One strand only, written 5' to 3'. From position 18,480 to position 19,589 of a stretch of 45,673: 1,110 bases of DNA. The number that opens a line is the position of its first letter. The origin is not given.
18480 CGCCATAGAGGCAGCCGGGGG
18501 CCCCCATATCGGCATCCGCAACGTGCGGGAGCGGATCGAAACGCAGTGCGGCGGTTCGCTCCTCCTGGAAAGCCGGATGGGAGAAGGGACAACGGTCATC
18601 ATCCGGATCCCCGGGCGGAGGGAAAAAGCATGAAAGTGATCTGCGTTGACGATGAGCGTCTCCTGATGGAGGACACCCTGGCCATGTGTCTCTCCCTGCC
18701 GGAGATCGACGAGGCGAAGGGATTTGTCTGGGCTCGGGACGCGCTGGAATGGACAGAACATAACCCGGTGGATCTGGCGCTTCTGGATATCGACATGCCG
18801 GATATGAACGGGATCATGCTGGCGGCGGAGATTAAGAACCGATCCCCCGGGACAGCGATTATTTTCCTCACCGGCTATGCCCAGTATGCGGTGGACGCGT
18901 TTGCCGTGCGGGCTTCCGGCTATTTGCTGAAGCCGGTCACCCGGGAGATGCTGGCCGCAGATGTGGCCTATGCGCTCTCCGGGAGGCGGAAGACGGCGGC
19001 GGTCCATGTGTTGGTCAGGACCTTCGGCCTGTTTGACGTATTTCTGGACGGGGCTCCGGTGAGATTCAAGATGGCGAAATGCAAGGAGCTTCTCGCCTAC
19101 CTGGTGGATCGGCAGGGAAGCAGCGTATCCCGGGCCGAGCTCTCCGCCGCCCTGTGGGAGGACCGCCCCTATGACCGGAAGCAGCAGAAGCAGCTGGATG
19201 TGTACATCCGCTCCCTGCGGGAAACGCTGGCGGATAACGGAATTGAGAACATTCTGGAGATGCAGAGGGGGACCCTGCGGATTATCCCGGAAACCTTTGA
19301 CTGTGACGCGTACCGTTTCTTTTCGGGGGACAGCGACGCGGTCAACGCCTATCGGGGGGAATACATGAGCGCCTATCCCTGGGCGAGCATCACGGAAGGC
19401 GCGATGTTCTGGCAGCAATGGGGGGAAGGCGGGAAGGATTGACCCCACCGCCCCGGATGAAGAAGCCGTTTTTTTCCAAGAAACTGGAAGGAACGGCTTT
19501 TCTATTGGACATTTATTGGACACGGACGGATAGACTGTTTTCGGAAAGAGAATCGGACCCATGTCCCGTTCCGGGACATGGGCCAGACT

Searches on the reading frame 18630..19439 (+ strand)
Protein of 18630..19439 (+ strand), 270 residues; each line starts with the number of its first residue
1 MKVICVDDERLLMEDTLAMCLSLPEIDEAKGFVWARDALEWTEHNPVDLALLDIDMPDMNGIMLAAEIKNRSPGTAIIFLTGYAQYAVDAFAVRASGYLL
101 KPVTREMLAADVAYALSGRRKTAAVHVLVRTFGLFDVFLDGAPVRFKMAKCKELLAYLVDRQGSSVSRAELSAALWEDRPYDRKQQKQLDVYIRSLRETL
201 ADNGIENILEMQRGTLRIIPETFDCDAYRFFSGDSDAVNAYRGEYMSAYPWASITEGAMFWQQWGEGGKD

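Call 8: search_protein_families(library=pfam, proteins=[window:18630-19439:+], max_evalue=0.01)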
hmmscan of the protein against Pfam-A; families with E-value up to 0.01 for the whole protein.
window:18630-19439:+ (270 aa): 2 families
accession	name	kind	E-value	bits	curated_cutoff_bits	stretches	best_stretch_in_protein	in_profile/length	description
PF00072.30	Response_reg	-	5e-21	75.4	30.2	1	3-111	1-109/111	Response regulator receiver domain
PF00486.34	Trans_reg_C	-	4.8e-10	39.8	26.2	1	153-213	12-71/77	Transcriptional regulatory protein, C terminal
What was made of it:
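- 18630..19442 (+): Response regulator, 270 aa: REC, a SARP-type winged helix, and about 55 aa of a truncated BTA domain. D53 is an invariant REC aspartate and the presumed phospho-acceptor. Pfam REC 5e-21 and Trans_reg_C 4.8e-10 (call 8).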

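Call 10: find_homologous_proteins(query=window:18630-19439:+, max_evalue=1e-10)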
Query window:18630-19439:+ (270 aa): 2488 proteins with E <= 1e-10 among 4488 candidates; the best 120 are listed.
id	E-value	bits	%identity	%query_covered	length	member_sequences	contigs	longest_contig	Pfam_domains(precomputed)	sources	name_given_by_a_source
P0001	5.3e-177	605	99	100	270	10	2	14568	PF00486.35,PF00072.31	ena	-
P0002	2.1e-160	550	91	99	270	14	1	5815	PF00486.35,PF00072.31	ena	-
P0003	1.5e-139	482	80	97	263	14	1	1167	PF00486.35,PF00072.31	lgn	-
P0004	5.1e-133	461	79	97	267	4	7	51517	PF00486.35,PF00072.31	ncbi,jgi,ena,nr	ncbi:MAG: response regulator [Oscillospiraceae bacterium]|jgi:two-component SAPR family response reg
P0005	3.7e-132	458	75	97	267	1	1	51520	PF00486.35,PF00072.31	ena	-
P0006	5.6e-132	457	54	96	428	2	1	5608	PF00486.35,PF00072.31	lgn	-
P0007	3.6e-130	451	74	97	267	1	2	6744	PF00486.35,PF00072.31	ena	-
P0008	1.7e-129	449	55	97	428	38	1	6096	PF00486.35,PF00072.31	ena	-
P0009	1.9e-129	449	74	97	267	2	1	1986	PF00486.35,PF00072.31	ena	-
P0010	1.7e-128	446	75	97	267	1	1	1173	PF00486.35,PF00072.31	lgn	-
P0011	3.8e-128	445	73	97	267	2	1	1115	PF00486.35,PF00072.31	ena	-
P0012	4.5e-128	444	73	97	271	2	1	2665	PF00486.35,PF00072.31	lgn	-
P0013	1.8e-127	442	73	97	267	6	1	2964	PF00486.35,PF00072.31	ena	-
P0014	2.1e-127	442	73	97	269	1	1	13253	PF00486.35,PF00072.31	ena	-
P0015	4.9e-127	441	73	97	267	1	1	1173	PF00486.35,PF00072.31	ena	-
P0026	9.6e-125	433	74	98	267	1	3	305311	PF00486.35,PF00072.31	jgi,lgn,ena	-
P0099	2.5e-114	399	67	97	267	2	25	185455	PF00486.35,PF00072.31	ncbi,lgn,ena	-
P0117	2.1e-112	393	66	97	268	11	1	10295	PF00486.35,PF00072.31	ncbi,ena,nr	ncbi:MAG: response regulator [Solobacterium sp.]|nr:response regulator [Solobacterium sp.]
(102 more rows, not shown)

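Call 12: find_encoding_contigs(protein=P0002, flank=5000, max_places=2)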
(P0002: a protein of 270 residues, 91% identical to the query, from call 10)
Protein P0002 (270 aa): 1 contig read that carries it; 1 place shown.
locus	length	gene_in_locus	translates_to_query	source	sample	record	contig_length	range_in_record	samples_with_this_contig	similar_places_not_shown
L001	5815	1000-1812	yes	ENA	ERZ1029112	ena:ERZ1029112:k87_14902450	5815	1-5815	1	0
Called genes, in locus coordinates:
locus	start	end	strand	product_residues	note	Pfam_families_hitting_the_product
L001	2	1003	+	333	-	?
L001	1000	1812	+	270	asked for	PF00072:Response_reg, PF00486:Trans_reg_C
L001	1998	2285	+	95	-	-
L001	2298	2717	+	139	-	-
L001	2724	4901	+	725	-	PF03412:Peptidase_C39, PF13529:Peptidase_C39_2 (faint), PF00664:ABC_membrane, PF02463:SMC_N (faint), PF00005:ABC_tran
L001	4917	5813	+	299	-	?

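Call 13: find_encoding_contigs(protein=P0004, flank=5000, max_places=3)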
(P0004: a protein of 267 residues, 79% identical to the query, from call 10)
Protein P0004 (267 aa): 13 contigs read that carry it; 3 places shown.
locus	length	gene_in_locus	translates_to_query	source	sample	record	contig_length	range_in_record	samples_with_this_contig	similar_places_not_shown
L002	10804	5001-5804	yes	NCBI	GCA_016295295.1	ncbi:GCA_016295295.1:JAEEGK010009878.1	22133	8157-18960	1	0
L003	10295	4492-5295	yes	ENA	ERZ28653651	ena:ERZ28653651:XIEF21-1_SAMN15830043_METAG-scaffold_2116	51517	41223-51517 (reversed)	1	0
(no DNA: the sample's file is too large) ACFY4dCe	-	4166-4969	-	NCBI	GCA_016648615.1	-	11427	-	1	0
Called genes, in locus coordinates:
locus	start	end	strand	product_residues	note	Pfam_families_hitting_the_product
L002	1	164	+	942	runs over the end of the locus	PF02687:FtsX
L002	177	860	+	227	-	PF00005:ABC_tran, PF02463:SMC_N (faint), PF13304:AAA_21 (faint)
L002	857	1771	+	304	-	PF00005:ABC_tran, PF13304:AAA_21 (faint)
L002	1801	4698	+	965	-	PF01841:Transglut_core, PF13306:LRR_5, PF00801:PKD (faint), PF07495:Y_Y_Y (weak)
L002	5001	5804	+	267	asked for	PF00072:Response_reg, PF00486:Trans_reg_C (weak)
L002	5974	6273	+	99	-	PF01740:STAS, PF13466:STAS_2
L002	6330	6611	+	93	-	-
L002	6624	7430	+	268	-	PF00990:GGDEF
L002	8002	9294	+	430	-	PF06580:His_kinase, PF02518:HATPase_c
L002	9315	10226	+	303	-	PF02534:T4SS-DNA_transf, PF10412:TrwB_AAD_bind, PF12696:TraG-D_C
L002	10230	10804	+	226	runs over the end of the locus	-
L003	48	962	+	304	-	PF00005:ABC_tran, PF13304:AAA_21 (faint)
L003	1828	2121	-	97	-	-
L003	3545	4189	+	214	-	PF00801:PKD (weak)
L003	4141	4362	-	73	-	-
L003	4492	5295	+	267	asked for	PF00072:Response_reg, PF00486:Trans_reg_C (weak)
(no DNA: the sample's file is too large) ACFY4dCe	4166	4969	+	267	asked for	PF00072:Response_reg, PF00486:Trans_reg_C (weak)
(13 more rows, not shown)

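Call 14: find_encoding_contigs(protein=P0026, flank=5000, max_places=2)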
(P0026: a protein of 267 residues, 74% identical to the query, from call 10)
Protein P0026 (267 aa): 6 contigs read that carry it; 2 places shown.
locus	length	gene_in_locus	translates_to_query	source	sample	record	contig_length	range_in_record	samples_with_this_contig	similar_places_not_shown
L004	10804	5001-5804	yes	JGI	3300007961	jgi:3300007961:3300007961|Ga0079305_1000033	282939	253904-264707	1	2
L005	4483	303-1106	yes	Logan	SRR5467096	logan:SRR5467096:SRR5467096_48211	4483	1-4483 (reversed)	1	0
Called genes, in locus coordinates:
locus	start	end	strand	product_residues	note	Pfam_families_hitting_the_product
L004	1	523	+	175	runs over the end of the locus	PF10050:DUF2284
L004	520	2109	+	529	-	PF00118:Cpn60_TCP1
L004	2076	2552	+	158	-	PF22263:DUF6951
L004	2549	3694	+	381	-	PF17651:Raco_middle, PF14574:RACo_C_ter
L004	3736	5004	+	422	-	PF06580:His_kinase, PF02518:HATPase_c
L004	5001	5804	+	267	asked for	PF00072:Response_reg, PF00486:Trans_reg_C (weak)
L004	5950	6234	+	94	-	-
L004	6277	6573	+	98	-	PF01740:STAS, PF13466:STAS_2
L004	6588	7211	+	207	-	-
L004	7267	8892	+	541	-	PF00672:HAMP (weak), PF07228:SpoIIE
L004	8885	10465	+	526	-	PF01740:STAS, PF13466:STAS_2, PF01636:APH, PF13581:HATPase_c_2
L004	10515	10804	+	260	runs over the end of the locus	PF00702:Hydrolase (faint), PF08282:Hydrolase_3, PF05116:S6PP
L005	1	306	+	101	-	?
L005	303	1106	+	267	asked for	PF00072:Response_reg, PF00486:Trans_reg_C (weak)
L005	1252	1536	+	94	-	-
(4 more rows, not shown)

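Call 19: find_encoding_contigs(protein=P0099, flank=5000, max_places=2)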
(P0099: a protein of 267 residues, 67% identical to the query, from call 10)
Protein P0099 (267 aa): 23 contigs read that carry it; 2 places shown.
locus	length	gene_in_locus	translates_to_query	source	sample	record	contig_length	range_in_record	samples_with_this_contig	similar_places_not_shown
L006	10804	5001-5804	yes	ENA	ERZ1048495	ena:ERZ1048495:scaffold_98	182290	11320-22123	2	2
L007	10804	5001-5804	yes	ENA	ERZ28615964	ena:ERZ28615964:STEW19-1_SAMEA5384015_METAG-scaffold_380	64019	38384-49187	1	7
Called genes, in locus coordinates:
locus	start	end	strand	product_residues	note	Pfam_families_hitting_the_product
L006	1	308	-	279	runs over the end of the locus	PF13730:HTH_36 (weak), PF19481:DUF6017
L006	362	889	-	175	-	-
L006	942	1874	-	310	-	PF02195:ParB_N, PF17762:HTH_ParB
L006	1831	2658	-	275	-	PF02374:ArsA_ATPase, PF06564:CBP_BcsQ, PF10609:ParA, PF13614:AAA_31, PF00142:Fer4_NifH (weak), PF01656:CbiA, PF09140:MipZ (faint)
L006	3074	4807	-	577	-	PF02837:Glyco_hydro_2_N, PF22666:Glyco_hydro_2_N2 (weak), PF00703:Glyco_hydro_2 (weak), PF02836:Glyco_hydro_2_C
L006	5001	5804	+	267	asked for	PF00072:Response_reg, PF00486:Trans_reg_C (weak)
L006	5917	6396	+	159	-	-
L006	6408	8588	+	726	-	PF03412:Peptidase_C39, PF13529:Peptidase_C39_2 (faint), PF00664:ABC_membrane, PF00005:ABC_tran, PF02463:SMC_N (faint)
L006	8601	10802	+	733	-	PF02463:SMC_N (weak), PF00664:ABC_membrane, PF00005:ABC_tran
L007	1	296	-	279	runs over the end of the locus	PF13730:HTH_36 (weak), PF19481:DUF6017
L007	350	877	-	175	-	-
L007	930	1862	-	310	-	PF02195:ParB_N, PF17762:HTH_ParB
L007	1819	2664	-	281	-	PF10609:ParA, PF00142:Fer4_NifH, PF01656:CbiA, PF02374:ArsA_ATPase, PF06564:CBP_BcsQ, PF09140:MipZ (faint), PF13614:AAA_31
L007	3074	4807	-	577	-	PF02837:Glyco_hydro_2_N, PF22666:Glyco_hydro_2_N2 (weak), PF00703:Glyco_hydro_2 (weak), PF02836:Glyco_hydro_2_C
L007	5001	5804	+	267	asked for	PF00072:Response_reg, PF00486:Trans_reg_C (weak)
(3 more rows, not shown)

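Call 20: find_encoding_contigs(protein=P0117, flank=5000, max_places=2)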
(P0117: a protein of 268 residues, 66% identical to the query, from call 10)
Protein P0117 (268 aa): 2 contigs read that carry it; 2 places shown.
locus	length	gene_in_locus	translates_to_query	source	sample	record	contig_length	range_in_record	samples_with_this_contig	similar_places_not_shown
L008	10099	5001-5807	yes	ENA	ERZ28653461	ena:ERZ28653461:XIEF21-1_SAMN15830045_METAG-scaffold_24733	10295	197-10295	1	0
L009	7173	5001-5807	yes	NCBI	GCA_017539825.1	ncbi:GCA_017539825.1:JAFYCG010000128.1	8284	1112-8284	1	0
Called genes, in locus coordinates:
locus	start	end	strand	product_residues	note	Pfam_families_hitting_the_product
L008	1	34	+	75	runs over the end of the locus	?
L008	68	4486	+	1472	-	PF03415:Peptidase_C11, PF13306:LRR_5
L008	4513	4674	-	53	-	PF00301:Rubredoxin, PF21349:RUBY_RBDX (faint)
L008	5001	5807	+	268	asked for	PF00072:Response_reg, PF00486:Trans_reg_C (weak)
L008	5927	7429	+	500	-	PF01180:DHO_dh, PF13187:Fer4_9 (weak), PF13237:Fer4_10 (weak), PF14697:Fer4_21, PF12838:Fer4_7, PF00037:Fer4 (weak)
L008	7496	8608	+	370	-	PF12710:HAD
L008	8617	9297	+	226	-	PF01987:AIM24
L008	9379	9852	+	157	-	-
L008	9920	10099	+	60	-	?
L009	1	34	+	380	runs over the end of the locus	PF01841:Transglut_core (weak)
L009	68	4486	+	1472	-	PF03415:Peptidase_C11, PF13306:LRR_5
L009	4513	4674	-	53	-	PF00301:Rubredoxin, PF21349:RUBY_RBDX (faint)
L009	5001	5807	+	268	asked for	PF00072:Response_reg, PF00486:Trans_reg_C (weak)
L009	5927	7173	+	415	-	PF01180:DHO_dh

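Call 21: find_encoding_contigs(protein=P0008, flank=5000, max_places=2)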
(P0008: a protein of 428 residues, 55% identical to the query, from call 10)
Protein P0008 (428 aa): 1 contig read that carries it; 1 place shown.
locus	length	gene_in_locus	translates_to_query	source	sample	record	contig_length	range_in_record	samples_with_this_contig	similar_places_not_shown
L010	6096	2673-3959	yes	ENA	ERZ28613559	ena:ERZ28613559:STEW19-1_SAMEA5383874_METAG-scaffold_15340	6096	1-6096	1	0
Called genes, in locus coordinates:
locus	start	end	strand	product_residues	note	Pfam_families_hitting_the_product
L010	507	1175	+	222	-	PF01427:Peptidase_M15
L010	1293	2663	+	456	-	PF06580:His_kinase, PF02518:HATPase_c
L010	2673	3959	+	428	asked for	PF00072:Response_reg, PF00486:Trans_reg_C (weak)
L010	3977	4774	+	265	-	PF03807:F420_oxidored, PF14748:P5CR_dimer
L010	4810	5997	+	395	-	PF00465:Fe-ADH, PF13685:Fe-ADH_2, PF25137:ADH_Fe_C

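Call 32: search_solved_structures(query=window:18630-19439:+, max_evalue=0.01, show_alignments=2)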
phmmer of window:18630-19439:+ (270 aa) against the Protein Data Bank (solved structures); distinct sequences matched with E-value up to 0.01: 143 (the best 60 are shown).
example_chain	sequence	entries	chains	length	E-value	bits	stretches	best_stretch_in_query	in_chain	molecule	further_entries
2qv0_A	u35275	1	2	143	3.6e-14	56.2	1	1-105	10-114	Protein mrkE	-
6m8o_A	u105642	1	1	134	4.1e-13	52.7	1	1-109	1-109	DNA-binding response regulator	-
1p2f_A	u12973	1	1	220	3.9e-11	46.2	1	2-202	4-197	Response Regulator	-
4le0_A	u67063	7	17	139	1.5e-08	37.7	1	4-122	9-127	Transcriptional regulatory protein DesR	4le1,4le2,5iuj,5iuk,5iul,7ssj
1zy2_A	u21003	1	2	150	1.8e-08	37.5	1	2-122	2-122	transcriptional regulator NtrC1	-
3crn_A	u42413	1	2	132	2.2e-08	37.2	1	2-117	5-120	Response regulator receiver domain protein, CheY-like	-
4ldz_A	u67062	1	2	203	2.7e-08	36.9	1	4-123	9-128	Transcriptional regulatory protein DesR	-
1ys6_A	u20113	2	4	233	3.2e-08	36.7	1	3-215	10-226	Transcriptional regulatory protein prrA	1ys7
7ssi_C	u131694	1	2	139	3.2e-08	36.7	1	5-122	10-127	Transcriptional regulatory protein DesR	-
3jte_A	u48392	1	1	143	3.2e-08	36.7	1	2-118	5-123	Response regulator receiver protein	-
3c3w_A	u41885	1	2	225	4e-08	36.4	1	2-119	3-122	TWO COMPONENT TRANSCRIPTIONAL REGULATORY PROTEIN DEVR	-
3cu5_A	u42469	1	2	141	5.5e-08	35.9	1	2-105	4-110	Two component transcriptional regulator, AraC family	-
6swf_A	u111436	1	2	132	6.9e-08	35.6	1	2-113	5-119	Two-component response regulator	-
6swb_A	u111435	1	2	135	7.7e-08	35.4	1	2-113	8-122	Two-component response regulator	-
28tm_A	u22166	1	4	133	8.5e-08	35.3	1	11-112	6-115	C-terminal domain of PAS domain-containing hybrid sensor histidine kinase/response regulat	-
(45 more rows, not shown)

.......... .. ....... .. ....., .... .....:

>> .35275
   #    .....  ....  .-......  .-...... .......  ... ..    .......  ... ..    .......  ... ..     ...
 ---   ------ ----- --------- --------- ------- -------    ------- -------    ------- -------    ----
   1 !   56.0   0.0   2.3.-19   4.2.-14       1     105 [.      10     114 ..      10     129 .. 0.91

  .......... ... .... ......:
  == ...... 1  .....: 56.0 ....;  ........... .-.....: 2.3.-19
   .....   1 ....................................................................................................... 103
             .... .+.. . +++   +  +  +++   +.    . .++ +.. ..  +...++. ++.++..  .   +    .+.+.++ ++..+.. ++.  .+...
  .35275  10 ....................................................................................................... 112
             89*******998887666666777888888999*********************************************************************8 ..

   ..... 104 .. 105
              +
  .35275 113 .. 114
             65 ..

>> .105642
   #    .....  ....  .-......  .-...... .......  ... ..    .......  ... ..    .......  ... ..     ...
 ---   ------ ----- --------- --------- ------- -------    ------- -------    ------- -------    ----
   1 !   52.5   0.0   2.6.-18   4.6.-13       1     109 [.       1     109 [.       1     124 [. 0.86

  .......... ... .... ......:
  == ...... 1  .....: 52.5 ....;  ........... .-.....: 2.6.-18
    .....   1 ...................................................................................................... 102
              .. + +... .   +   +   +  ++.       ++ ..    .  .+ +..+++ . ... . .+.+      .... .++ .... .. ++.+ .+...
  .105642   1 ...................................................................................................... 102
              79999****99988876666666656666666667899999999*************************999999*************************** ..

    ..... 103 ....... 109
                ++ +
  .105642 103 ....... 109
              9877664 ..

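Call 33: search_protein_families(library=ncbifam, proteins=[window:18630-19439:+, P0008], max_evalue=0.01)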
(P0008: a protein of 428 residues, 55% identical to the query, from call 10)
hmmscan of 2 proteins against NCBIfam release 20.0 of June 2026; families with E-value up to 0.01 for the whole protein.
window:18630-19439:+ (270 aa): 88 families (the best 25 are shown)
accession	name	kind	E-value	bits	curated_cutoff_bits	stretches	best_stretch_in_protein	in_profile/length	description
NF008677.0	PRK11697.1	equivalog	1.1e-15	57.7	246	1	1-119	2-119/238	two-component system response regulator BtsR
NF008296.0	PRK11083.1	equivalog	5.5e-14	52.1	273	1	2-201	5-206/228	two-component system response regulator CreB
NF045944.1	ResRegRpaBCyano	equivalog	8.7e-14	51.4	330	1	35-205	30-212/229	response regulator transcription factor RpaB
NF010684.1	PRK14084.1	equivalog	1.6e-13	51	375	1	1-112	1-112/254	response regulator transcription factor LytR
NF051850.1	RespRegRprY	equivalog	1.7e-13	50.5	370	1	37-209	39-218/234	response regulator transcription factor RprY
NF033117.2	vanR_ACDEGLN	exception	4.6e-13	49.3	350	1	4-203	2-208/226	VanR-ABDEGLN family response regulator transcription factor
NF053854.1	RespRegPhoBBctds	equivalog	2.7e-12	46.5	270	1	4-204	2-211/225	two-component system response regulator PhoB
TIGR02154.1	PhoB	equivalog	6.9e-12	45.1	296.2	1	2-215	4-221/226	phosphate regulon transcriptional regulator PhoB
NF053512.1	nitric_RR_NosR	exception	2.4e-11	43.3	400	1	3-120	1-119/422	response regulator c-di-GMP phosphodiesterase, NosR family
NF045991.1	RespRegCtrARhodob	equivalog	5.3e-11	42.7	350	1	1-209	1-211/224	response regulator transcription factor CtrA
NF052445.1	RespRegMctR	equivalog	5.5e-11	42.3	300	1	2-113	3-116/205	two-component system response regulator MctR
NF046022.1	RespRegCpdRBruc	equivalog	6.6e-11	42.2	180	1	35-113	34-114/120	cell cycle two-component system response regulator CpdR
NF008469.0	PRK11361.1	equivalog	7.4e-11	41.4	714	1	2-117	6-121/461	acetoacetate metabolism transcriptional regulator AtoC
TIGR01387.1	cztR_silR_copR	subfamily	4.7e-10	39.5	279.2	1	35-214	31-213/218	heavy metal response regulator transcription factor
NF041946.1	LuxO_transreg_Vib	equivalog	4.9e-10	38.8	800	1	35-122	29-118/463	quorum-sensing sigma-54 dependent transcriptional regulator LuxO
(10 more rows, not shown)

P0008 (428 aa): 95 families (the best 25 are shown)
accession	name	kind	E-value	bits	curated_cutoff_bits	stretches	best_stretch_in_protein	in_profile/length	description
NF008296.0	PRK11083.1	equivalog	9.9e-20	70.9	273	1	4-205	7-210/228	two-component system response regulator CreB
NF008677.0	PRK11697.1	equivalog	2.2e-18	66.5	246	1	1-113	2-113/238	two-component system response regulator BtsR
NF053854.1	RespRegPhoBBctds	equivalog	1.6e-17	63.6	270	2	5-205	3-212/225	two-component system response regulator PhoB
NF045944.1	ResRegRpaBCyano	equivalog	3.5e-17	62.5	330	2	32-203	27-210/229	response regulator transcription factor RpaB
NF033117.2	vanR_ACDEGLN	exception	1.5e-16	60.7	350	1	4-201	2-206/226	VanR-ABDEGLN family response regulator transcription factor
NF010684.1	PRK14084.1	equivalog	2.1e-16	60.5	375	1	1-114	1-114/254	response regulator transcription factor LytR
NF051850.1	RespRegRprY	equivalog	3.3e-16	59.4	370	1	33-211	35-219/234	response regulator transcription factor RprY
NF052445.1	RespRegMctR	equivalog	3.5e-15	56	300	1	4-113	5-116/205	two-component system response regulator MctR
TIGR02154.1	PhoB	equivalog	8.7e-15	54.6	296.2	1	4-206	6-212/226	phosphate regulon transcriptional regulator PhoB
NF000402.1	vanR-B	exception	2.5e-14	53.3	480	1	5-200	7-201/219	vancomycin resistance response regulator transcription factor VanR-B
NF040534.1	resp_reg_YycF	equivalog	7.8e-14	51.5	340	1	5-200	5-207/231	response regulator YycF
NF001965.0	PRK00742.1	subfamily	6.3e-13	48.6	293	1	3-104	6-110/357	chemotaxis-specific protein-glutamate methyltransferase CheB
NF053512.1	nitric_RR_NosR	exception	1.5e-12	47.3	400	1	4-120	2-119/422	response regulator c-di-GMP phosphodiesterase, NosR family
NF007018.1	PRK09483.1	equivalog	1.8e-12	47.4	280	1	2-112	3-115/217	UvrY/SirA/GacA family response regulator transcription factor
NF045991.1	RespRegCtrARhodob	equivalog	2.7e-12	46.9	350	1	1-202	1-203/224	response regulator transcription factor CtrA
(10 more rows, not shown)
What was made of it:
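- Closest known: PhoB/OmpR-family response regulators and the pho box. Different: The REC domain here resembles the LytR/BtsR type (calls 32, 33).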

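Call 41: predict_structure(alignment_id=A1)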
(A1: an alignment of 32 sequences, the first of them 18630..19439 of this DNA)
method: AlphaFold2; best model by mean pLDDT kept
length: 270 residues; sequences in the alignment: 32
mean_pLDDT: 81.9   pTM: 0.53
mean pLDDT of the five models: 81.9, 81.4, 79.6, 78.9, 77.7
residues with pLDDT >= 90: 92; 70-90: 128; 50-70: 40; < 50: 10
segments of 3 or more residues with pLDDT < 50: 120-124, 266-270
pLDDT, mean of each block of 10 residues (from residue 1): 92 92 92 94 92 87 87 84 66 68 83 65 68 90 91 92 82 85 91 95 90 82 79 62 78 72 51
secondary structure, 60 per line:
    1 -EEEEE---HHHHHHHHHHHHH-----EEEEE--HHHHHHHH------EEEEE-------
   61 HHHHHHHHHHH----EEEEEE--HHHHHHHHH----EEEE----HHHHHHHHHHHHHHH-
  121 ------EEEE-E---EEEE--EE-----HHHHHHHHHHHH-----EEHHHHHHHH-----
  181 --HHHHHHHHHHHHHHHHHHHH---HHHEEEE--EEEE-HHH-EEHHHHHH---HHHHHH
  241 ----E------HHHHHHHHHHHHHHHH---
elements in order: E2-6 H10-22 E28-32 H35-42 E49-53 H61-71 E76-81 H84-92 E97-100 H105-119 E127-130 E136-139 H149-160 H168-175 H183-202 E209-212 E215-218 H226-231 H235-240 H252-267

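Call 44: fold_search(model_id=the predicted structure, library=pdb)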
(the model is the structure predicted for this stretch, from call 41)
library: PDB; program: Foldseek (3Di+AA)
matches with E <= 10: 1713; with E <= 0.001: 581
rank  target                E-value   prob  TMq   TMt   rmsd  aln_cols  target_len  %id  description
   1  1ys6_A                8.6e-13  1.00  0.44  0.52  15.8       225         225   25  Crystal structure of the response regulatory protein PrrA from Mycobacterium Tuberculosis (released 2006-02-07)
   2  1p2f                  1.2e-11  1.00  0.40  0.49  12.5       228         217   24  Crystal Structure Analysis of Response Regulator DrrB, a Thermotoga maritima OmpR/PhoB Homolog (released 2003-04-29)
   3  1ys6_B                1.9e-11  1.00  0.44  0.51  15.8       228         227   24  Crystal structure of the response regulatory protein PrrA from Mycobacterium Tuberculosis (released 2006-02-07)
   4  1kgs                  3.0e-11  1.00  0.39  0.47  12.9       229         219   21  Crystal Structure at 1.50 A of an OmpR/PhoB Homolog from Thermotoga maritima (released 2001-12-05)
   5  1ys7_A                4.2e-11  1.00  0.43  0.51  15.4       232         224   25  Crystal structure of the response regulator protein prrA complexed with Mg2+ (released 2006-02-07)
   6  7lz9                  7.3e-11  1.00  0.38  0.48  12.2       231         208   27  Inactive form of VanR from S. coelicolor (released 2021-07-14)
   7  8uvk_B                1.8e-10  1.00  0.39  0.47  18.1       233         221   19  CosR DNA bound form II (released 2024-01-31)
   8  4s04_A                2.3e-10  1.00  0.41  0.50  19.1       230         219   22  Crystal structure of Klebsiella pneumoniae PmrA in complex with PmrA box DNA (released 2015-11-11)
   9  7lza                  2.9e-10  1.00  0.40  0.48  13.4       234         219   27  Activated form of VanR from S. coelicolor (released 2021-07-14)
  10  3r0j_B                3.3e-10  1.00  0.38  0.46  16.1       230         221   21  Structure of PhoP from Mycobacterium tuberculosis (released 2011-07-13)
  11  9dvt_S                3.5e-10  1.00  0.40  0.46  14.5       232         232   22  Cryo-EM structure of RpaA bound to PkaiBC DNA and the CTD of the alpha subunit of RNAP from the cyanobacterium Synecho (released 2025-10-15)
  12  1ys7_B                3.9e-10  1.00  0.44  0.52  15.6       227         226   25  Crystal structure of the response regulator protein prrA complexed with Mg2+ (released 2006-02-07)
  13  9dvt_R                3.9e-10  1.00  0.39  0.45  15.1       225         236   22  Cryo-EM structure of RpaA bound to PkaiBC DNA and the CTD of the alpha subunit of RNAP from the cyanobacterium Synecho (released 2025-10-15)
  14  8uvx_A                7.6e-10  1.00  0.40  0.48   8.7       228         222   20  CosR DNA bound form I (released 2024-01-31)
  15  8uvx_B                1.2e-09  1.00  0.39  0.47  18.7       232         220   21  CosR DNA bound form I (released 2024-01-31)
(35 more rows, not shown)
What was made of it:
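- On OmpR/PhoB response regulators: calls 8, 44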
